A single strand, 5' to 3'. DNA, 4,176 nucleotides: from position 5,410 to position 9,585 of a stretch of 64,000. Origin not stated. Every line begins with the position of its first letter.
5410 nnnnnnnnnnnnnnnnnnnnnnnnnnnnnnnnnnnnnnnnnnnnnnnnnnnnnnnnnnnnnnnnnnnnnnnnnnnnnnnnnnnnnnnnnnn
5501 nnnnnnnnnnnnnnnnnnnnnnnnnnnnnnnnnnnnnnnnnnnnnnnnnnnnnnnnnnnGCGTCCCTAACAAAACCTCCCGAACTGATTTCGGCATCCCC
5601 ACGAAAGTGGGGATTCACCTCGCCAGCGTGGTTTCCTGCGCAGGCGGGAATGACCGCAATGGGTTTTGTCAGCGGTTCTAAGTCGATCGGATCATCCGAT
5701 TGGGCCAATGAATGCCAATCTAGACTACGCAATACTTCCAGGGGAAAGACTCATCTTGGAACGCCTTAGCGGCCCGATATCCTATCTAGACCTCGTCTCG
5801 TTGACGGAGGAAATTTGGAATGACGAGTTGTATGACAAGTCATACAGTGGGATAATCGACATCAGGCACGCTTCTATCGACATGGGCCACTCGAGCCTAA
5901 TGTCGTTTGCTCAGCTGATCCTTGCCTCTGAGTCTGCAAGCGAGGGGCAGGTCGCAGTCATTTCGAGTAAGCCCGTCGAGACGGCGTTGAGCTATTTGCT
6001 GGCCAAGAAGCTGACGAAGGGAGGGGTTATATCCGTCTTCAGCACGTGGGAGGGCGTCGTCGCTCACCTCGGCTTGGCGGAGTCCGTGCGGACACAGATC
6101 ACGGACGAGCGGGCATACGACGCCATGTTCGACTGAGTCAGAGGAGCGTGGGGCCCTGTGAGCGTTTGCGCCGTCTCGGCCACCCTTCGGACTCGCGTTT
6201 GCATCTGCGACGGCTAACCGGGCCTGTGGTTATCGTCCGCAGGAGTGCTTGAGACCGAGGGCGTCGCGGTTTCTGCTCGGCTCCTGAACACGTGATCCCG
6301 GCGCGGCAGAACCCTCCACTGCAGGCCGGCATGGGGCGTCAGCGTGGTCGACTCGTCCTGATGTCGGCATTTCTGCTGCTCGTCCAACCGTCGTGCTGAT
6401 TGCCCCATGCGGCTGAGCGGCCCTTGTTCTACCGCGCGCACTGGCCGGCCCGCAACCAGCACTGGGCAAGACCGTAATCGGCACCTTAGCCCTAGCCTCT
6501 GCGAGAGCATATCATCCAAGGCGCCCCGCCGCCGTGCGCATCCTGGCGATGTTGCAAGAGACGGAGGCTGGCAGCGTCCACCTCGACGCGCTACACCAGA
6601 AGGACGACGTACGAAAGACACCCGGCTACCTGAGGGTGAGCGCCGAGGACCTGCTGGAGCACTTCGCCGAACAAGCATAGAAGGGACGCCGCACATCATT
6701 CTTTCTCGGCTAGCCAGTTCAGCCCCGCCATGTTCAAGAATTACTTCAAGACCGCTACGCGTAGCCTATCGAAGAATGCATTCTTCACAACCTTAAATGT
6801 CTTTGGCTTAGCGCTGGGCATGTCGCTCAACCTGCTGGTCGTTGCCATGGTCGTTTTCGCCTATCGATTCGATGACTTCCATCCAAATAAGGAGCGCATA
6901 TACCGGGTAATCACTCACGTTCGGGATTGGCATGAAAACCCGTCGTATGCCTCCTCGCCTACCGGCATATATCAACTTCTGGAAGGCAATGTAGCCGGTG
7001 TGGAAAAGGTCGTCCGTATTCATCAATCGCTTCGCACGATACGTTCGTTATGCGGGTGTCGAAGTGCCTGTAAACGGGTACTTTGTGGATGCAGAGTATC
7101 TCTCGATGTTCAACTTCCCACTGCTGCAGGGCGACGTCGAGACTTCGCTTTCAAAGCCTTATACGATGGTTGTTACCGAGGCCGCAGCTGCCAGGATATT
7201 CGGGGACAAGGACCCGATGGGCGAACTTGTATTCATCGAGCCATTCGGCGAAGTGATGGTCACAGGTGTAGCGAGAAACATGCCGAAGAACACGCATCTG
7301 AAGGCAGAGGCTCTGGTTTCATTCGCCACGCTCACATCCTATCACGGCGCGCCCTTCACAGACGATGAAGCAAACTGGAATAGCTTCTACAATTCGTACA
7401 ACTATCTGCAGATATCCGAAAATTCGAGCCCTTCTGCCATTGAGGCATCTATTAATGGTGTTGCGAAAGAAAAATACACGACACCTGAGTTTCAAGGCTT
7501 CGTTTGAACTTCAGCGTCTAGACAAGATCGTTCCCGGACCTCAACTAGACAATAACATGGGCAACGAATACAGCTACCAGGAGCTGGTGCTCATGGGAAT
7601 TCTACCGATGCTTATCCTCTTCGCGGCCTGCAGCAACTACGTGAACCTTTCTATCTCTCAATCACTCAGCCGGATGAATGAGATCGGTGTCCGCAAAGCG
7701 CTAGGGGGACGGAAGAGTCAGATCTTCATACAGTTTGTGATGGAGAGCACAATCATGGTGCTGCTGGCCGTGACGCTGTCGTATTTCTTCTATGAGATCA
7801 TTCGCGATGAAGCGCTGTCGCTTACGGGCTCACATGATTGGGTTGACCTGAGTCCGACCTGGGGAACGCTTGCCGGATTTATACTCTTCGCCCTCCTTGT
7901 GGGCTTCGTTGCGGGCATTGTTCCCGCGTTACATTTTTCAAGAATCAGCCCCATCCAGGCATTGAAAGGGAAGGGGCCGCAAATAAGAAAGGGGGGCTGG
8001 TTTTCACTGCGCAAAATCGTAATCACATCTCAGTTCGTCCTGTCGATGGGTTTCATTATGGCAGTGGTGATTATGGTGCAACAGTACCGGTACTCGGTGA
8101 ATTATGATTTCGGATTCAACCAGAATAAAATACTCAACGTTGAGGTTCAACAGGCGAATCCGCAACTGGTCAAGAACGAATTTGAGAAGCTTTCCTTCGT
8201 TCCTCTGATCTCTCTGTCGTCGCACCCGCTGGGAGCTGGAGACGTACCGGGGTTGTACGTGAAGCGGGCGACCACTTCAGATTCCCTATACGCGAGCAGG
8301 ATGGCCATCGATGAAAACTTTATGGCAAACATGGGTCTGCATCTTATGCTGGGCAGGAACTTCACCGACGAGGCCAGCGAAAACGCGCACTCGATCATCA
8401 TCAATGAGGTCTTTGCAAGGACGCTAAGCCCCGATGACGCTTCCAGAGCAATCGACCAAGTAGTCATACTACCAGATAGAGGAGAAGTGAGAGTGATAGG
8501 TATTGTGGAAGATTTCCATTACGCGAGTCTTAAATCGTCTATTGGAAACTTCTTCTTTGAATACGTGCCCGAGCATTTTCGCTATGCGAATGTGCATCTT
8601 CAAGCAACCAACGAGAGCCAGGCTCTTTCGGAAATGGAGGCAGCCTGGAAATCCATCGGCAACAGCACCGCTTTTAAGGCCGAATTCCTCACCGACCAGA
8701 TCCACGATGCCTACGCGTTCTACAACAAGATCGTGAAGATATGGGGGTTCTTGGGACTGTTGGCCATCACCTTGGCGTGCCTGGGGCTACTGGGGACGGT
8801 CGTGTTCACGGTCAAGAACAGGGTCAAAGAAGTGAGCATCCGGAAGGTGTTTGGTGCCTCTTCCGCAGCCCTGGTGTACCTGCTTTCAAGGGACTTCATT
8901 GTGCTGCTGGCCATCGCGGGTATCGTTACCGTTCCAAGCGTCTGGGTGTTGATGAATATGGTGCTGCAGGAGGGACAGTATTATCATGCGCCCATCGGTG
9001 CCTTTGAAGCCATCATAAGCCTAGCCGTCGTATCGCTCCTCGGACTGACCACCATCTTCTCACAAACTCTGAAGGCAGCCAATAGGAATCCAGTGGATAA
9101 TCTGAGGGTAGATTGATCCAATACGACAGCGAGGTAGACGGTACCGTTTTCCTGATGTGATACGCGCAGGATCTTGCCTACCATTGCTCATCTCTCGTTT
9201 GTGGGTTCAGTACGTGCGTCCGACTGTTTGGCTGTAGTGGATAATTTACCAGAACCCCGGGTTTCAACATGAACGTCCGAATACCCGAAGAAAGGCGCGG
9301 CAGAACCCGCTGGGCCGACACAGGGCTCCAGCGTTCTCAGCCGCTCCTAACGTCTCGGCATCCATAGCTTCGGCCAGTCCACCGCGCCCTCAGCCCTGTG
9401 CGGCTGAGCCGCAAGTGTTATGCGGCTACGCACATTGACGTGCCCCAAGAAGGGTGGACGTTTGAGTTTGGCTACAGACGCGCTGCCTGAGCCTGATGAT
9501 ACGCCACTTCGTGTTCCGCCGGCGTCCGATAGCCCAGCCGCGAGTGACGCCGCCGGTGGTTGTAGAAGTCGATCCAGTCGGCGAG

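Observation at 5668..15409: Roughly 9.7-kb decaying genomic island bounded on the right by an orphan tRNA-Thr 3' half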

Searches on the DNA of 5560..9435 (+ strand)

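Call 54: search_dna_similar(query=window:5560-9435:+, collection=plasmids, mode=distant, max_rows=10)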
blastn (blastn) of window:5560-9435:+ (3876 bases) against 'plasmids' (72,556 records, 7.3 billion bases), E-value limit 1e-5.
Records with a match: 2; places in all: 2; records where one place covers at least 80% of the query: 0.
Best place of each record, by identity: 60-80% 2.
By first word of the organism name: Fibrella 1; Spirosoma 1.
By predicted mobility (MOB-suite, as given by PLSDB): non-mobilizable 2.
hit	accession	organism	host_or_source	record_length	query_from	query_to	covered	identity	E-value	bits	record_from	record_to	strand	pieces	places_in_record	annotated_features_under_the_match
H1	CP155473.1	Fibrella sp. ES10-3-2-2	single cell,soil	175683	1165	3548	62%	77.7%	0e+0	1887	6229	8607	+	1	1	ABC transporter permease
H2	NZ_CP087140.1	Spirosoma sp. KNUC1025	Brassica napus,single cell,rhizosphere ...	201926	3147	3378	6%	69.1%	3e-14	90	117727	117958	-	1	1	FtsX-like permease family protein | ABC transporter permease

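Call 56: get_annotated_region(hit=H1, flank=6000)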
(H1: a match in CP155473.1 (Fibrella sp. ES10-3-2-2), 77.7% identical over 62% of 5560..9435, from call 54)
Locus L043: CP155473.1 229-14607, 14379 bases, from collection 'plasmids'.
description: Fibrella sp. ES10-3-2-2 plasmid unnamed2, complete sequence
organism: Fibrella sp. ES10-3-2-2 (NCBI taxid 1834519)
taxonomy: Bacteria; Bacteroidota; Cytophagia; Cytophagales; Spirosomataceae; Fibrella; Fibrella sp. ES10-3-2-2
host: -; source: single cell,soil; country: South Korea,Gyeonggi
typing (MOB-suite, as given by PLSDB): non-mobilizable; replicon rep_cluster_1111
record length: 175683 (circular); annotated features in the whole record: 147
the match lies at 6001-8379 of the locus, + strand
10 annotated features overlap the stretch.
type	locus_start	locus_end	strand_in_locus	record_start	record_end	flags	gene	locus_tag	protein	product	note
CDS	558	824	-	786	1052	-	-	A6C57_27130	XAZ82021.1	hypothetical protein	-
CDS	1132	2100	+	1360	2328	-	-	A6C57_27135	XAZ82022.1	GNAT family N-acetyltransferase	-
CDS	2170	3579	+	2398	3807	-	-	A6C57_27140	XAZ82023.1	histidine kinase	-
CDS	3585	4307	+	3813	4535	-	-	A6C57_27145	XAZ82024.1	LytTR family DNA-binding domain-containing protein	-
CDS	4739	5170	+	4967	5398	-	-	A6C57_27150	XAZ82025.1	hypothetical protein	-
CDS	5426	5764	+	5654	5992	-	-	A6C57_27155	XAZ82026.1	PadR family transcriptional regulator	-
CDS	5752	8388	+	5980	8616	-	-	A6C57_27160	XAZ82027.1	ABC transporter permease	-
CDS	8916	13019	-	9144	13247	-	-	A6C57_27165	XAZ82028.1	two-component regulator propeller domain-containing protein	-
CDS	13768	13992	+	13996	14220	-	-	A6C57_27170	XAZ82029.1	DUF2281 domain-containing protein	-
CDS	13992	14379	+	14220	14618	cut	-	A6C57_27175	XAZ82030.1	type II toxin-antitoxin system VapC family toxin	-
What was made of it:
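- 6724..9116 (+): ADOP-family duplicated FtsX/MacB permease pseudogene (GC about 0.50) with two frameshifts, near 7040 and near 7493. 77.7% nt identity over 2.38 kb to the permease on Fibrella plasmid CP155473 (calls 54, 56).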

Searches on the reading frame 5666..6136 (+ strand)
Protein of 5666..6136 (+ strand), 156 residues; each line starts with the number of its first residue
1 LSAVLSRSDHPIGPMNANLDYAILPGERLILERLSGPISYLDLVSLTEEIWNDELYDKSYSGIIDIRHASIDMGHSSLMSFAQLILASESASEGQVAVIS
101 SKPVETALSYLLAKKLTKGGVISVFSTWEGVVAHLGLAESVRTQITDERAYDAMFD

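Call 8: search_protein_families(library=pfam, proteins=[window:5666-6136:+], max_evalue=0.01)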
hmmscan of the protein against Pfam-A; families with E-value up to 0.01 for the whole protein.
window:5666-6136:+ (156 aa): 0 families

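Call 51: search_protein_families(library=ncbifam, proteins=[window:5666-6136:+], max_evalue=0.001)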
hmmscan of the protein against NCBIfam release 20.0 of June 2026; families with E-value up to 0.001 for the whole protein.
window:5666-6136:+ (156 aa): 0 families

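Call 52: search_protein_families(library=phrogs, proteins=[window:5666-6136:+], max_evalue=0.01)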
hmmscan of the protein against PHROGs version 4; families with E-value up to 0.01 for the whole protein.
window:5666-6136:+ (156 aa): 0 families

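Call 66: search_protein_representatives(protein=window:5708-6136:+)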
Query: 142 residues. Proteins with E-value up to 0.001 (for the whole library): 234; up to 1e-10: 37; up to 1e-30: 2. The best 150 are listed.
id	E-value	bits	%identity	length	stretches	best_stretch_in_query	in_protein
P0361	1.9e-48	179.9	59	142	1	2-141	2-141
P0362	4.2e-31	123.9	47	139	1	6-142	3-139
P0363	1.4e-25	106.0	80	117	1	1-65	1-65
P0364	1.6e-25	105.9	68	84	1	59-142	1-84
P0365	2.1e-20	89.2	38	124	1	5-121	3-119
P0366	1.1e-19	87.0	36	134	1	5-135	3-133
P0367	1.2e-17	80.4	32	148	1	7-126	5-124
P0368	4.3e-17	78.6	32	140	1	6-125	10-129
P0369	2.3e-16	76.2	29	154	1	6-142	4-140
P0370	2.8e-16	75.9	36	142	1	7-127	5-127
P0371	5.4e-16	75.0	32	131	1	5-127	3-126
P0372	1.1e-15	74.0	35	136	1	7-124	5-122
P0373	1.1e-15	74.0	36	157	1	6-123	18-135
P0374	2.2e-15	73.1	35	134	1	7-122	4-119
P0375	2.9e-15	72.7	32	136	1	6-123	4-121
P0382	2.0e-12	63.5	25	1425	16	36-126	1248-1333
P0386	1.2e-11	60.9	25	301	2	5-122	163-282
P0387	1.4e-11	60.8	35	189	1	6-121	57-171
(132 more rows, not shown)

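Call 68: search_protein_families(library=pfam, proteins=[P0361, P0362, P0365, P0366, P0367, P0369, P0373, P0382, P0386, P0387], max_evalue=0.1)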
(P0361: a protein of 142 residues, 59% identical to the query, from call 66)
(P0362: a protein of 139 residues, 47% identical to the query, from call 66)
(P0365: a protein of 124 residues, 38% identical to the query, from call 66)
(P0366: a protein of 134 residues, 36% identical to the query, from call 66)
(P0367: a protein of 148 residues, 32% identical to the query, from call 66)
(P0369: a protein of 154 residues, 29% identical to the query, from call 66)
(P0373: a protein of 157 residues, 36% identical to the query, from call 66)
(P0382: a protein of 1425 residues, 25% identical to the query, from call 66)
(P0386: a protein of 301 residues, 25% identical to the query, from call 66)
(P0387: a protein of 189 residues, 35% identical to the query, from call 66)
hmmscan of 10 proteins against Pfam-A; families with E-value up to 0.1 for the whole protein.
P0361 (142 aa): 0 families

P0362 (139 aa): 0 families

P0365 (124 aa): 1 family
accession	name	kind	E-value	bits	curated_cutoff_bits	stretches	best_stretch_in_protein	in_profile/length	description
PF25056.1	DUF7793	-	0.01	16.3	26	1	76-123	66-113/113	Domain of unknown function (DUF7793)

P0366 (134 aa): 0 families

P0367 (148 aa): 2 families
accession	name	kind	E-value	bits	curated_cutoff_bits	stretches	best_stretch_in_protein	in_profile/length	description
PF19583.5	ODP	-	0.0045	17.3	27.2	0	14-58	28-72/194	ODP family beta lactamase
PF21250.3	SOGP_2nd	-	0.06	13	27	1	3-29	22-48/249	Glycoside phosphorylase supersandwich domain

P0369 (154 aa): 0 families

P0373 (157 aa): 1 family
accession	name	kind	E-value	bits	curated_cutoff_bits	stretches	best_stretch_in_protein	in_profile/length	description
PF24024.1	DUF7336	-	0.039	14.2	25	1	120-136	18-34/60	Domain of unknown function (DUF7336)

P0382 (1425 aa): 5 families
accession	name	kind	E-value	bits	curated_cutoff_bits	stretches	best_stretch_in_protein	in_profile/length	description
PF23039.2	TMEM132_3rd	-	5.5e-30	104.3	27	0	879-918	52-94/147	TMEM132 cohesin-like domain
PF10506.14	USHBP1_PDZ-bd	-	1.3e-23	83.4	24.5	0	836-857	15-36/65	Harmonin-binding protein USHBP1, PDZ-binding domain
PF07496.21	zf-CW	-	4.3e-14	52.7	27.5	0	324-335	7-18/47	CW-type Zinc Finger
PF07156.20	Prenylcys_lyase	-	2e-06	27.5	27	0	634-687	116-169/363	Prenylcysteine lyase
PF11396.14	PepSY_like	-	0.0014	19.3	28.3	0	856-897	19-60/83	Putative beta-lactamase-inhibitor-like, PepSY-like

P0386 (301 aa): 0 families

P0387 (189 aa): 0 families

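Call 97: predict_structure(alignment_id=A1)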
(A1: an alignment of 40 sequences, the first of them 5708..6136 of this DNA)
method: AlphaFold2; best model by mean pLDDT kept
length: 142 residues; sequences in the alignment: 40
mean_pLDDT: 89.4   pTM: 0.83
mean pLDDT of the five models: 89.4, 87.4, 87.1, 85.9, 85.8
residues with pLDDT >= 90: 94; 70-90: 38; 50-70: 10; < 50: 0
segments of 3 or more residues with pLDDT < 50: none
pLDDT, mean of each block of 10 residues (from residue 1): 94 96 95 97 96 91 90 92 87 70 76 94 91 83 80
secondary structure, 60 per line:
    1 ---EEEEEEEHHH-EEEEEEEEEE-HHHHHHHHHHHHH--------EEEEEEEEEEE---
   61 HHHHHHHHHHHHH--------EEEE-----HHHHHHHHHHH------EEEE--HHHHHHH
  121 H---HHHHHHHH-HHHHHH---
elements in order: E4-10 E15-24 H26-38 E47-57 H61-73 E82-85 H91-101 E108-111 H114-121 H125-132 H134-139

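Call 99: fold_search(model_id=the predicted structure, library=pdb)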
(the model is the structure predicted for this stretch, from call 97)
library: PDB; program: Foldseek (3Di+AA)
matches with E <= 10: 522; with E <= 0.001: 5
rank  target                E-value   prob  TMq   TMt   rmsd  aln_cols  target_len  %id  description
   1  2q3l_A                7.0e-05  1.00  0.58  0.63   4.1       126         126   13  CRYSTAL STRUCTURE OF AN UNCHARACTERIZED PROTEIN FROM DUF3478 FAMILY WITH A SPOIIAA-LIKE FOLD (SHEW_3102) FROM SHEWANEL (released 2007-06-12)
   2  2q3l_B                2.7e-04  1.00  0.55  0.62   4.2       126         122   12  CRYSTAL STRUCTURE OF AN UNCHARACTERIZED PROTEIN FROM DUF3478 FAMILY WITH A SPOIIAA-LIKE FOLD (SHEW_3102) FROM SHEWANEL (released 2007-06-12)
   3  1th8_B                2.9e-04  1.00  0.55  0.65   4.7       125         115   16  Crystal Structures of the ADP and ATP bound forms of the Bacillus Anti-sigma factor SpoIIAB in complex with the Anti-a (released 2004-06-15)
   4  1thn_B                3.3e-04  1.00  0.60  0.72   3.2       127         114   16  Crystal Structures of the ADP and ATP bound forms of the Bacillus Anti-sigma factor SpoIIAB in complex with the Anti-a (released 2004-06-15)
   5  1tid_B                7.5e-04  1.00  0.59  0.68   3.9       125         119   16  Crystal Structures of the ADP and ATP bound forms of the Bacillus Anti-sigma factor SpoIIAB in complex with the Anti-a (released 2004-06-15)
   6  6m36_H                1.2e-03  1.00  0.46  0.60   4.9       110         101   16  The crystal structure of B. subtilis RsbV/RsbW complex in the monoclinic crystal form (released 2020-07-15)
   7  1tid_D                1.7e-03  1.00  0.59  0.68   3.6       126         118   16  Crystal Structures of the ADP and ATP bound forms of the Bacillus Anti-sigma factor SpoIIAB in complex with the Anti-a (released 2004-06-15)
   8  4qtp_D                1.8e-03  1.00  0.54  0.64   4.4       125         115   14  Crystal Structure of an Anti-sigma Factor Antagonist from Mycobacterium paratuberculosis (released 2014-07-16)
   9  4hyl_A                2.9e-03  1.00  0.59  0.71   3.8       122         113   10  The crystal structure of an anti-sigma-factor antagonist from Haliangium ochraceum DSM 14365 (released 2012-11-28)
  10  2ook_B                2.9e-03  1.00  0.54  0.61   4.3       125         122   10  Crystal structure of a protein with unknown function (YP_749275.1) from Shewanella Frigidimarina NCIMB 400 at 1.80 A r (released 2007-02-06)
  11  1til_B                3.2e-03  1.00  0.54  0.63   4.5       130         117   18  Crystal Structures of the ADP and ATP bound forms of the Bacillus Anti-sigma factor SpoIIAB in complex with the Anti-a (released 2004-06-15)
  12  6m36_F                3.5e-03  0.98  0.36  0.50   9.8       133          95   14  The crystal structure of B. subtilis RsbV/RsbW complex in the monoclinic crystal form (released 2020-07-15)
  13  4qtp_A                4.5e-03  1.00  0.52  0.61   4.8       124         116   14  Crystal Structure of an Anti-sigma Factor Antagonist from Mycobacterium paratuberculosis (released 2014-07-16)
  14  1h4z                  4.5e-03  1.00  0.53  0.64   4.0       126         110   12  Structure of the Anti-Sigma Factor Antagonist SpoIIAA in its Unphosphorylated Form (released 2001-07-06)
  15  1vc1_A                4.8e-03  1.00  0.51  0.62   4.0       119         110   17  Crystal structure of the TM1442 protein from Thermotoga maritima, a homolog of the Bacillus subtilis general stress re (released 2004-09-28)
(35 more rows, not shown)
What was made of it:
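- Checked: It has 234 homologous clusters, the best at 59% identity, and a predicted STAS/SpoIIAA-like fold (calls 66, 97, 99).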

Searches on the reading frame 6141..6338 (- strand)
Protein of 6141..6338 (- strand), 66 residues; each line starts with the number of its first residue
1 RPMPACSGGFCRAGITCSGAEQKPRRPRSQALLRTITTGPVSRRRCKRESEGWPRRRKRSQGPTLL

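Call 73: search_protein_families(library=pfam, proteins=[window:6141-6338:-], max_evalue=1)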
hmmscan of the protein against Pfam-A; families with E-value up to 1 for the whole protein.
window:6141-6338:- (66 aa): 0 families
